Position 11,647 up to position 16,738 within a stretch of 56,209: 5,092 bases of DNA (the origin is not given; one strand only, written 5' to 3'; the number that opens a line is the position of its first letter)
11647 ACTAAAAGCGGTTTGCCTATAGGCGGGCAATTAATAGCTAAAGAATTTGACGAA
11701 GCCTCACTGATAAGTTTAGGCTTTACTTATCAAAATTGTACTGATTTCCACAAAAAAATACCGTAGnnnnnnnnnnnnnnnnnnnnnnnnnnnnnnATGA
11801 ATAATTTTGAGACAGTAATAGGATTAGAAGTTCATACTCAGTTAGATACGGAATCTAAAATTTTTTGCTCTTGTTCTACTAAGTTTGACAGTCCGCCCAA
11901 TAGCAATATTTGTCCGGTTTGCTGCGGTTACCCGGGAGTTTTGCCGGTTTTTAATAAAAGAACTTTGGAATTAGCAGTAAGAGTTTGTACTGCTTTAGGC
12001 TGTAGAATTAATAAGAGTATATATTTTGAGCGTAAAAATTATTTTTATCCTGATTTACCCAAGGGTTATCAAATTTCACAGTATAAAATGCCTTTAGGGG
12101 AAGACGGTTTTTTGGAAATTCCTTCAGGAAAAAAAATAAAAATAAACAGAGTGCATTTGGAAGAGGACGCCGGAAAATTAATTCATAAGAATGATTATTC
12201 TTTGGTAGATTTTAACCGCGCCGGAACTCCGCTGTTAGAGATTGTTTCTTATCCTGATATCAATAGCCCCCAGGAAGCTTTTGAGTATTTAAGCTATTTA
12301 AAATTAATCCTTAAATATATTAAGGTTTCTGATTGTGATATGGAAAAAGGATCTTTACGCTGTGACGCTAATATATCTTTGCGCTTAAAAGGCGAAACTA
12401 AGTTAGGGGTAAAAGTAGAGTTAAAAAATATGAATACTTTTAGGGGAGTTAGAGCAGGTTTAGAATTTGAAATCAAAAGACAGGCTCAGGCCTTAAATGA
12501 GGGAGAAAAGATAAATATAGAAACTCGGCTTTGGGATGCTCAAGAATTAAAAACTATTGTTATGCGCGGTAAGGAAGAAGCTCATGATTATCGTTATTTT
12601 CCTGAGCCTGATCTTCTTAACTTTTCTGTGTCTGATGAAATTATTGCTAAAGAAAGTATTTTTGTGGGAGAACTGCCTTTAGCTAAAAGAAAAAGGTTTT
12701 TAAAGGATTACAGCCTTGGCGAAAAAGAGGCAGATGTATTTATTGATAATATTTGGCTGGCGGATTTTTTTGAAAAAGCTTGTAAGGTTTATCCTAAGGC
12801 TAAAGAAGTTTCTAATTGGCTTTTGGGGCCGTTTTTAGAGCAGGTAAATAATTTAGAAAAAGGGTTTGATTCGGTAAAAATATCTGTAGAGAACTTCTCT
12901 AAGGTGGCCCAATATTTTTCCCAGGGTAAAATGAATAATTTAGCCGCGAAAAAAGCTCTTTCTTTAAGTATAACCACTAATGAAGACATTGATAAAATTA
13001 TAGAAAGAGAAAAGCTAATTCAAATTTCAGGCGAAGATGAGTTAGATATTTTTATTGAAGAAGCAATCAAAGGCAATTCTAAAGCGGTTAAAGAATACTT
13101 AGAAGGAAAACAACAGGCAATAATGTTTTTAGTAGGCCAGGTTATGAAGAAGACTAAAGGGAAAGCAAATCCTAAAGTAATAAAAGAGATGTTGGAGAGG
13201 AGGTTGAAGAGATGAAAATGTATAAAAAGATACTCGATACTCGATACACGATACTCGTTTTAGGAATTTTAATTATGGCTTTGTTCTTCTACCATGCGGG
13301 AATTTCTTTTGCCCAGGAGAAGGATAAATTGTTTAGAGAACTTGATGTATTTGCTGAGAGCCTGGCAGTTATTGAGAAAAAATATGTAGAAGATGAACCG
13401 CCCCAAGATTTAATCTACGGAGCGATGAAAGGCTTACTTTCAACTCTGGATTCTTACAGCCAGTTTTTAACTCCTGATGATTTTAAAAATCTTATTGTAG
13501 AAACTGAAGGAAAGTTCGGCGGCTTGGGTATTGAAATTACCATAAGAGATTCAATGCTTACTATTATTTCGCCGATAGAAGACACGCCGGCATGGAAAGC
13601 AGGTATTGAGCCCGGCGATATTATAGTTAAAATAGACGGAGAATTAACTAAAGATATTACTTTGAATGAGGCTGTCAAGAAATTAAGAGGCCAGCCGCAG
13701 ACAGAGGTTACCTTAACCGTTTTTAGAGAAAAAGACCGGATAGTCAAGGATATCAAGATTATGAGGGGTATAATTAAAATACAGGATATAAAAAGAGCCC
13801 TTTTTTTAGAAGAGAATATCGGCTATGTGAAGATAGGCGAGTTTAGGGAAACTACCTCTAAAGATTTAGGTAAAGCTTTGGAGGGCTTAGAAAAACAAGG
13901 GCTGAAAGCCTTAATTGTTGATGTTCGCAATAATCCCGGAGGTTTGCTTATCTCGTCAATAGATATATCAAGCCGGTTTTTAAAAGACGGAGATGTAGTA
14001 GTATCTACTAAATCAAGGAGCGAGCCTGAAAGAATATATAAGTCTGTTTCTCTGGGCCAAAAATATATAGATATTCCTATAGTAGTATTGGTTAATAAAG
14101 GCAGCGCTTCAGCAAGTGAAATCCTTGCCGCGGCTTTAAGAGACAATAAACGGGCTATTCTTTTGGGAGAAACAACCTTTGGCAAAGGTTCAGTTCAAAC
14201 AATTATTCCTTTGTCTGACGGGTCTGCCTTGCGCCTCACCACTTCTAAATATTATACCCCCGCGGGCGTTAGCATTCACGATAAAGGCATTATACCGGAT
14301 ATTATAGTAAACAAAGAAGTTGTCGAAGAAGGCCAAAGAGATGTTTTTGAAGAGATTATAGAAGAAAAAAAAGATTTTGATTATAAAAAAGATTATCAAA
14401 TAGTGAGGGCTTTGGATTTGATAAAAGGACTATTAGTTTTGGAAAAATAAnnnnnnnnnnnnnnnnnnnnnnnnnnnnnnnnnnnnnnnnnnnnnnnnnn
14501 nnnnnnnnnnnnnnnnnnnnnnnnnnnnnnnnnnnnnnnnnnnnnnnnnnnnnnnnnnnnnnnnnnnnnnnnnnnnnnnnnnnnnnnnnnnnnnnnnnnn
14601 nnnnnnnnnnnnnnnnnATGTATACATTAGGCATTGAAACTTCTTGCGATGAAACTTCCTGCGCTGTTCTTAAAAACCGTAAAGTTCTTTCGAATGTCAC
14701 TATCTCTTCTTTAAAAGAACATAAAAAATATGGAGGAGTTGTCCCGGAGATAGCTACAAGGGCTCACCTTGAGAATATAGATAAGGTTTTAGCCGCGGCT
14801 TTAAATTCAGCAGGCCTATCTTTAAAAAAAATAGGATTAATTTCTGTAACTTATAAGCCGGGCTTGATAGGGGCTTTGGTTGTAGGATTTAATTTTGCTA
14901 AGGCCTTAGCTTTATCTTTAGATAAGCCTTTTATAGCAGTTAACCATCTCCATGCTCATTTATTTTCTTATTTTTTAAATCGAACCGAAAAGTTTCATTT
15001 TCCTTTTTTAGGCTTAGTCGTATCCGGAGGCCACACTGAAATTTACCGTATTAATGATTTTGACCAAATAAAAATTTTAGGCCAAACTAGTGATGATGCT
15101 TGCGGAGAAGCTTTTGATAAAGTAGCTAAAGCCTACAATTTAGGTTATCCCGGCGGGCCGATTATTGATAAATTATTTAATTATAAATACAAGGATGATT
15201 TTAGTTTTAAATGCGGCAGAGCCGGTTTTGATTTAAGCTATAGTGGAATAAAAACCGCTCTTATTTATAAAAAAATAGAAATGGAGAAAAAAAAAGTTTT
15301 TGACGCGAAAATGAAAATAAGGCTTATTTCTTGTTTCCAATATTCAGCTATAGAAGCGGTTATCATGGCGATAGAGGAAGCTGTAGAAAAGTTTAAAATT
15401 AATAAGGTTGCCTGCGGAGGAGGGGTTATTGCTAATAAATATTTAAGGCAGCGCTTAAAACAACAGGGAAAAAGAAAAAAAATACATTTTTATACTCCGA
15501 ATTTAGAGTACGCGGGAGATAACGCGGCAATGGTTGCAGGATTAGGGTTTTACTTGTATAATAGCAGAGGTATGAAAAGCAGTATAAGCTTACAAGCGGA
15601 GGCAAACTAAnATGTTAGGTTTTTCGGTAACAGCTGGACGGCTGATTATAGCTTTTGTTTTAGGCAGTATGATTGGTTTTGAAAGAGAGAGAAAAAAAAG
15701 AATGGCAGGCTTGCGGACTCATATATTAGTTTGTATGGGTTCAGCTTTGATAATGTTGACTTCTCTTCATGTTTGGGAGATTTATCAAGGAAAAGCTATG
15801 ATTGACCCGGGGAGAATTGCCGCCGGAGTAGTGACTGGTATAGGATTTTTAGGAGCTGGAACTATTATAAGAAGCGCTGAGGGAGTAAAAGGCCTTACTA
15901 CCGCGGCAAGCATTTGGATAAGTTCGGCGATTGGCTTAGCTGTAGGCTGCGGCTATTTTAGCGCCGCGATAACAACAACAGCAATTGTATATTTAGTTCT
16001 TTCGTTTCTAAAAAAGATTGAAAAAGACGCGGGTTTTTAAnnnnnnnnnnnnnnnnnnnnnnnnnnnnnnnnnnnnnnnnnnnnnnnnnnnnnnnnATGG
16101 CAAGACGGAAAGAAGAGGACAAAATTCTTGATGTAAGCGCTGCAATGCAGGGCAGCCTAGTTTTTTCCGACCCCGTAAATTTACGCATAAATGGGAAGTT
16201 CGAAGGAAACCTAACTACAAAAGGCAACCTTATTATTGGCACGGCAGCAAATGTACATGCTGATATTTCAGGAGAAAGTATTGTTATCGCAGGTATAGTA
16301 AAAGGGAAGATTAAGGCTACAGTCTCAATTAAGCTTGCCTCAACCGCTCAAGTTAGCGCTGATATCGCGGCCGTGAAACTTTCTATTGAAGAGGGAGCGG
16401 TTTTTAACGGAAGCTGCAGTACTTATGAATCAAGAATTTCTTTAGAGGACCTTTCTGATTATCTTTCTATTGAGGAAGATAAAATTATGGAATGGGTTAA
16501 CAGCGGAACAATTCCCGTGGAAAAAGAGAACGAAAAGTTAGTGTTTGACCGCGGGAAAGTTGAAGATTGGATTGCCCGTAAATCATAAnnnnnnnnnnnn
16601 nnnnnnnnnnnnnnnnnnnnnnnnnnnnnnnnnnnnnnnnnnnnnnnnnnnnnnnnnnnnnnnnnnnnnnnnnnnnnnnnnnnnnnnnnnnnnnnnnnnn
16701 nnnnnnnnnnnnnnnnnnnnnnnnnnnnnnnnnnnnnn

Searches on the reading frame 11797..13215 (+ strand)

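Call 75: search_protein_families(library=pfam, proteins=[window:11797-13215:+], max_evalue=0.00001)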
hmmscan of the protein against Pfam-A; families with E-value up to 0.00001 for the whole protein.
window:11797-13215:+ (472 aa): 2 families
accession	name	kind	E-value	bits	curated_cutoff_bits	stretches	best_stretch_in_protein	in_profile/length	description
PF02934.20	GatB_N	-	9.5e-116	386.2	23.4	1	6-283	1-276/277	GatB/GatE catalytic domain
PF02637.23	GatB_Yqey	-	6e-40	136.9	27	1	323-470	1-148/148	GatB domain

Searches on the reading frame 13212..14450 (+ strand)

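Call 75: search_protein_families(library=pfam, proteins=[window:13212-14450:+], max_evalue=0.00001)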
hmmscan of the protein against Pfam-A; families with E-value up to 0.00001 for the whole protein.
window:13212-14450:+ (412 aa): 4 families
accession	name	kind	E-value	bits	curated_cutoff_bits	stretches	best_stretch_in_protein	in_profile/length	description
PF03572.23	Peptidase_S41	-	1.2e-56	191.2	24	1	202-366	1-165/165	Peptidase family S41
PF17820.7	PDZ_6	-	2.8e-13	49.8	27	1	119-170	3-52/54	PDZ domain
PF13180.12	PDZ_2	-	1.7e-11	44.7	27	1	103-181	1-78/80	PDZ domain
PF00595.29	PDZ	-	5.3e-10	40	23.2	1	97-170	5-80/81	PDZ domain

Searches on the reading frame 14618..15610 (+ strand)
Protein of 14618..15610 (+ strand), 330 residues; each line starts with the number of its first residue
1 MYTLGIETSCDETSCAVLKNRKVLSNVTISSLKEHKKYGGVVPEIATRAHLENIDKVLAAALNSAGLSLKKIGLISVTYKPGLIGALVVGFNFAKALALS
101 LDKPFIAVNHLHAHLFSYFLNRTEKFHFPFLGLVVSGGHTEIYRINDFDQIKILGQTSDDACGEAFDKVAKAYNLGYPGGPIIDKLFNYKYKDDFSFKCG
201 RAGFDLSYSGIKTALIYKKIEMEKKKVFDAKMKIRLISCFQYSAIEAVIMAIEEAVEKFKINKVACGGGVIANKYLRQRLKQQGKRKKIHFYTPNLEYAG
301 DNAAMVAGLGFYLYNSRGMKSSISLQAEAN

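Call 75: search_protein_families(library=pfam, proteins=[window:14618-15610:+], max_evalue=0.00001)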
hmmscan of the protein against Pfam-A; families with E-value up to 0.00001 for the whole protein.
window:14618-15610:+ (330 aa): 3 families
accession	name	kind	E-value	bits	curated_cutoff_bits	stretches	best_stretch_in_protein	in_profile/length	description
PF00814.31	TsaD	-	6.5e-80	269.1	24.8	1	22-307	1-263/264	tRNA N6-adenosine threonylcarbamoyltransferase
PF22521.2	HypF_C_2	-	6.6e-08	33.1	27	1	231-302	164-235/241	Carbamoyltransferase, Kae1-like Domain, second subdomain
PF02543.21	Carbam_trans_N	-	8.3e-06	25.9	24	0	168-290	208-330/346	Carbamoyltransferase N-terminus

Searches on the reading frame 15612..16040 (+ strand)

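Call 79: search_protein_families(library=pfam, proteins=[window:15612-16040:+], max_evalue=0.00001)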
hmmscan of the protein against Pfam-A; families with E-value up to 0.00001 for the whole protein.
window:15612-16040:+ (142 aa): 1 family
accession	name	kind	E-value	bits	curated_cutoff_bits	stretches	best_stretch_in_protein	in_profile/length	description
PF02308.21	MgtC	-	1.2e-42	145.5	31.4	1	11-138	1-120/121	MgtC family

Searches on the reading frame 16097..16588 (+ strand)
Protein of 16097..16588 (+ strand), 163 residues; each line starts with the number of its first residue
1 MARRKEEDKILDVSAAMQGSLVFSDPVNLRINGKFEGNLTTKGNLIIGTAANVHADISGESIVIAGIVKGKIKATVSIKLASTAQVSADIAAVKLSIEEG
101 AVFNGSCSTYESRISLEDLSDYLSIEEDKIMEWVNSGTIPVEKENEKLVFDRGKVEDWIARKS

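Call 79: search_protein_families(library=pfam, proteins=[window:16097-16588:+], max_evalue=0.00001)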
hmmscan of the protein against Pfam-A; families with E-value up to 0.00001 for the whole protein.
window:16097-16588:+ (163 aa): 2 families
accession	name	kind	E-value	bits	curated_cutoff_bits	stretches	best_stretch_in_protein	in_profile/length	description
PF04519.19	Bactofilin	-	6.9e-24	84.4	27.9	1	11-107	3-97/98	Polymer-forming cytoskeletal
PF12728.13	HTH_17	-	3.6e-06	27.6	27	1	115-162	3-50/51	Helix-turn-helix domain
